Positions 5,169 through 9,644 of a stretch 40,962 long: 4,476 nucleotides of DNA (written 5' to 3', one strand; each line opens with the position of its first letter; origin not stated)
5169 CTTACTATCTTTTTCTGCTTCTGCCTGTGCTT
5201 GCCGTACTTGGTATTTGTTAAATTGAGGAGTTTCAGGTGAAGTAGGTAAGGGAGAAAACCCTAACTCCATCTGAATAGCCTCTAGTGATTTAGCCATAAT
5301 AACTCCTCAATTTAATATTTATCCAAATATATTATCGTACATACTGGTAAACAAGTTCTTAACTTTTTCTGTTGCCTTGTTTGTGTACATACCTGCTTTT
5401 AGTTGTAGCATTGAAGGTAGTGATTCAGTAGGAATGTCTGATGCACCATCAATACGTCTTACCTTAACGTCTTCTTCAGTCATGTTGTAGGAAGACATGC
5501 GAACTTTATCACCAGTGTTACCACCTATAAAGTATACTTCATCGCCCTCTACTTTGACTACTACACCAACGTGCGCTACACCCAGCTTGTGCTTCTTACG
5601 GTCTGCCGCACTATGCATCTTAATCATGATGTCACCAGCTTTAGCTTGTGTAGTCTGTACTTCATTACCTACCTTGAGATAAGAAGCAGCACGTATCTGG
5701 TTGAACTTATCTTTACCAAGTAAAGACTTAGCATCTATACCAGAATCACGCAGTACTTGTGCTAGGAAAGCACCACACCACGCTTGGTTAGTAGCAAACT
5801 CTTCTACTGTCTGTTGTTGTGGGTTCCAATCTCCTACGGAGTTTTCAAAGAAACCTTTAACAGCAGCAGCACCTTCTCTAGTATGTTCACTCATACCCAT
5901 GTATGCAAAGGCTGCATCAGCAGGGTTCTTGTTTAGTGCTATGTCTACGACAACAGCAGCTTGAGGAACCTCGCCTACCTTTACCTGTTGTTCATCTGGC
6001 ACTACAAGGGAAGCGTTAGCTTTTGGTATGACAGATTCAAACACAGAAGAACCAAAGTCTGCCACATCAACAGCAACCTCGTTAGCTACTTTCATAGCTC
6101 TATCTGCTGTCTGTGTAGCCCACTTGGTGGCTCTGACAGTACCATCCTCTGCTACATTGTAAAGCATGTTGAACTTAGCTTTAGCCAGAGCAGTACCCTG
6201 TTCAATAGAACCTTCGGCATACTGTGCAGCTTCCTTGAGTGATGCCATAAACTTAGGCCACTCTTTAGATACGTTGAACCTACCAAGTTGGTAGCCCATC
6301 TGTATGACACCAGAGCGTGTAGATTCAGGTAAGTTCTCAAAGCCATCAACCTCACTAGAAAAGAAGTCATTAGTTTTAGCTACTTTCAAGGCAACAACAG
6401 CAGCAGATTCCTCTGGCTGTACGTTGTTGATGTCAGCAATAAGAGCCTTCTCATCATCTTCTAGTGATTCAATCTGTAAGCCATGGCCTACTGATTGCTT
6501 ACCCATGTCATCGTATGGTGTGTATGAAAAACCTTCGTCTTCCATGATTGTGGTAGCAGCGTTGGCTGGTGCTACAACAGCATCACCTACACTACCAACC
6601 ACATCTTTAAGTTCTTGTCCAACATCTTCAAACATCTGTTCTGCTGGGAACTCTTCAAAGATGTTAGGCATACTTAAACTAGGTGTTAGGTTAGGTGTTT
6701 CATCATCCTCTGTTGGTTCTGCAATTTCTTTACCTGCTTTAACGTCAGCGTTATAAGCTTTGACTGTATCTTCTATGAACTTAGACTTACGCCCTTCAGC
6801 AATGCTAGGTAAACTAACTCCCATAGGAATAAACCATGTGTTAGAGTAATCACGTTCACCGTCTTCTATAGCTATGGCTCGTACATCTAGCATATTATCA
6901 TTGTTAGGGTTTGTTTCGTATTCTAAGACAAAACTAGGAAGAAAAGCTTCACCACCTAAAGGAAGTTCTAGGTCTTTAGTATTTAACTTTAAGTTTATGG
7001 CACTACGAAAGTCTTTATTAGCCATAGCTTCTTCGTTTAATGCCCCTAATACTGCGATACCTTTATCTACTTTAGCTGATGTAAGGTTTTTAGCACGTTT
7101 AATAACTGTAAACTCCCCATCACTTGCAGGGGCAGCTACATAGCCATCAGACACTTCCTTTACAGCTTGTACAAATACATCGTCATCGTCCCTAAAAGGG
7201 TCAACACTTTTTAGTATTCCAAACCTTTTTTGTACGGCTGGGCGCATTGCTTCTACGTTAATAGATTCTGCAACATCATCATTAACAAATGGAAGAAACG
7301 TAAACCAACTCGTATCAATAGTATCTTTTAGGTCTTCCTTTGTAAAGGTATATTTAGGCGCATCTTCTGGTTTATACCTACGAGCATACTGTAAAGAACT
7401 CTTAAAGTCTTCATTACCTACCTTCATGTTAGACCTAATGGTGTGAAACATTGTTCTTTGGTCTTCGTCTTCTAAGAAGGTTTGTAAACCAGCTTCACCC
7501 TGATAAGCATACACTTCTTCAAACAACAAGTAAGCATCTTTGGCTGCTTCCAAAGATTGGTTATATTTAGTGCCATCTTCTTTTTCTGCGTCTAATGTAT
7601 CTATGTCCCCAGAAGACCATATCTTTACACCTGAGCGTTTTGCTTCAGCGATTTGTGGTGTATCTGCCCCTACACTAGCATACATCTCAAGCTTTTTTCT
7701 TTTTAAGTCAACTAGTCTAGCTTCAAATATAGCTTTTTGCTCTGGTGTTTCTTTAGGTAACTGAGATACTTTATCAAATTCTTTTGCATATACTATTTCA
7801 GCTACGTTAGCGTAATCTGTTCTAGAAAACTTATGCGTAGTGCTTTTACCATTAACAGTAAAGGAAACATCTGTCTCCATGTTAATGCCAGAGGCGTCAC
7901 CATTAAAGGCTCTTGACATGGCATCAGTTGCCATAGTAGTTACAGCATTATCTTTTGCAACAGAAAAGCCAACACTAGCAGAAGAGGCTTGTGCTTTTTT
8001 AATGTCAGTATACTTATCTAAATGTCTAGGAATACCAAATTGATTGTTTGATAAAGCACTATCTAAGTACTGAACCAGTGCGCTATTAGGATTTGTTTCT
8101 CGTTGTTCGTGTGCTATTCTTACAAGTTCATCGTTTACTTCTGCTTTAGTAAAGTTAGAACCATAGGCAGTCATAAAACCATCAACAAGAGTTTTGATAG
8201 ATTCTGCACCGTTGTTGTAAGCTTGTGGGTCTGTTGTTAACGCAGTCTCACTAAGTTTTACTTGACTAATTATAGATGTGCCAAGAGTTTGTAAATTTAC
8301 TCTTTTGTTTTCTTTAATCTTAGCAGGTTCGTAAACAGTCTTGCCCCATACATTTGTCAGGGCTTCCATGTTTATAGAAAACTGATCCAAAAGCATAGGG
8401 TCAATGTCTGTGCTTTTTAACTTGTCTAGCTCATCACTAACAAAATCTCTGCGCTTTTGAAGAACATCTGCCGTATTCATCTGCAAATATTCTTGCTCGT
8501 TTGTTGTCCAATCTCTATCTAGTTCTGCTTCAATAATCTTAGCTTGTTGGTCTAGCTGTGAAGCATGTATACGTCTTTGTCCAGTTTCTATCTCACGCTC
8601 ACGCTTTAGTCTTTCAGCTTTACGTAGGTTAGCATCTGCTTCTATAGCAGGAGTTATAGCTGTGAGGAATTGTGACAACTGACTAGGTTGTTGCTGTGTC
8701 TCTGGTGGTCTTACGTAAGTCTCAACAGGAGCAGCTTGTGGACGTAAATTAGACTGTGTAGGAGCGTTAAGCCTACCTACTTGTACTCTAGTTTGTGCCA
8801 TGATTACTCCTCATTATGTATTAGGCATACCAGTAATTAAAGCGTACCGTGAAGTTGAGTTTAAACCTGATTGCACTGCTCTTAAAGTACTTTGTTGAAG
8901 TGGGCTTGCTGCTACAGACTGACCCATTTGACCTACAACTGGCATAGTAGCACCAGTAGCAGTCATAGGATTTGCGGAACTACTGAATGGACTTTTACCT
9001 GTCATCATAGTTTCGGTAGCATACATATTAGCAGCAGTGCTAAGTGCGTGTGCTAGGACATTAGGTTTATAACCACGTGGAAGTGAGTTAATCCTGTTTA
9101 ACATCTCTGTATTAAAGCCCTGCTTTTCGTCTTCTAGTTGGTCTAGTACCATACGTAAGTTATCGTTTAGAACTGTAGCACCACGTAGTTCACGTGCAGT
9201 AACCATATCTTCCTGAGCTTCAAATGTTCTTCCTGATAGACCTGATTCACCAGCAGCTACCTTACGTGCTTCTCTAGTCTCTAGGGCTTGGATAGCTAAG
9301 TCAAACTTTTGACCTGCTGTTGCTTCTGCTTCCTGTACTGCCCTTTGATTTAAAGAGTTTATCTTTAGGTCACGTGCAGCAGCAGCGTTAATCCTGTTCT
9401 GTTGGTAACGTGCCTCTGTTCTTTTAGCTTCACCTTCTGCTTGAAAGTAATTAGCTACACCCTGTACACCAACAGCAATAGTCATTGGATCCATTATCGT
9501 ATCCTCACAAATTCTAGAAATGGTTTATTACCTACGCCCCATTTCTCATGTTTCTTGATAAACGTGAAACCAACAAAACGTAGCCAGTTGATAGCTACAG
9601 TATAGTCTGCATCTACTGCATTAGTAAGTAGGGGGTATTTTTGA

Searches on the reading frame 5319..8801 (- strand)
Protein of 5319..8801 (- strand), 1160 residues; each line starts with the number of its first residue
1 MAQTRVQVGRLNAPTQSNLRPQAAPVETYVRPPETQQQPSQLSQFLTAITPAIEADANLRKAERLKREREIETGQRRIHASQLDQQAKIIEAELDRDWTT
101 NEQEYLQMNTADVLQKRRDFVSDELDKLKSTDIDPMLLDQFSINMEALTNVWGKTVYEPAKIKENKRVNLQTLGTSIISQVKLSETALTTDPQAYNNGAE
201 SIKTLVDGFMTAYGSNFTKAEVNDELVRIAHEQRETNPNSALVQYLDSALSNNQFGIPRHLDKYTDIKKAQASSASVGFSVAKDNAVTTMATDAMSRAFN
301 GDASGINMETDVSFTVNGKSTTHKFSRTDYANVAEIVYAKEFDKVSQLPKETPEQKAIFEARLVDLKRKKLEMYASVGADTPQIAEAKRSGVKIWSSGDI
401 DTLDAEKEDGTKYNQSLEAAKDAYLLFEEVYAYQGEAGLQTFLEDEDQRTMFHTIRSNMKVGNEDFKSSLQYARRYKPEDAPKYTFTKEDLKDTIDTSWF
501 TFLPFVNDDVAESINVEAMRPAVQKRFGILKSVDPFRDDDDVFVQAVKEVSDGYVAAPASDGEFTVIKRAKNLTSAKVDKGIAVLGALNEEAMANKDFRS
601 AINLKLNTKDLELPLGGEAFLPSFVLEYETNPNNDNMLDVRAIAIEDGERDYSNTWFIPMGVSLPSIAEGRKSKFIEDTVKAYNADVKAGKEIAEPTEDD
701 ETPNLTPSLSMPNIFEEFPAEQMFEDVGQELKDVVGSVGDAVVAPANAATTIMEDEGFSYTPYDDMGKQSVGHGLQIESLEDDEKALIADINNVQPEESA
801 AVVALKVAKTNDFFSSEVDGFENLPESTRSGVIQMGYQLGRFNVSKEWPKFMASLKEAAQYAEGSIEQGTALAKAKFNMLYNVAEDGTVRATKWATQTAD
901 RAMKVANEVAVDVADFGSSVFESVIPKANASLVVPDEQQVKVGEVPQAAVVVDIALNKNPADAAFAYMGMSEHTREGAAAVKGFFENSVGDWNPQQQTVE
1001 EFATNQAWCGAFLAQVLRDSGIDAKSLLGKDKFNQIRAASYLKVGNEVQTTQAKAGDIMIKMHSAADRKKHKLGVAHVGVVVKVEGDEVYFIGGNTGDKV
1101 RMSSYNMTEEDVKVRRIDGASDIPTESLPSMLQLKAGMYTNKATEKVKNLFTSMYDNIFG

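Call 17: search_protein_families(library=phrogs, proteins=[window:5319-8801:-], max_evalue=0.00001)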
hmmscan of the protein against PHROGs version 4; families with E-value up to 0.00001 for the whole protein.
window:5319-8801:- (1160 aa): 1 family
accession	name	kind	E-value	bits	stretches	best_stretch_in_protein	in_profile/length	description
phrog_21357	-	lysis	1.5e-07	32.1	1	1001-1116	35-148/225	endolysin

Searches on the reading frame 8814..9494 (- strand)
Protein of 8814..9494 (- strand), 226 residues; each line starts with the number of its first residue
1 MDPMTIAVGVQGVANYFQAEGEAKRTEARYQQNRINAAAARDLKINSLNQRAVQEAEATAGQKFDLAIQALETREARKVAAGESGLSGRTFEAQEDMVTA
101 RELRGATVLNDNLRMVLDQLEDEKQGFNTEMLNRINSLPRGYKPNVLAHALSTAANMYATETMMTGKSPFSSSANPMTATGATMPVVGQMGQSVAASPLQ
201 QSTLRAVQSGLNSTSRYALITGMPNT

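Call 17: search_protein_families(library=phrogs, proteins=[window:8814-9494:-], max_evalue=0.00001)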
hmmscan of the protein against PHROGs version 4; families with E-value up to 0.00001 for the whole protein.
window:8814-9494:- (226 aa): 1 family
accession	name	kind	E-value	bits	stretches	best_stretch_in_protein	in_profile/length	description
phrog_805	-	head and packaging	7.9e-12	46.6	1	7-174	15-180/189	internal virion protein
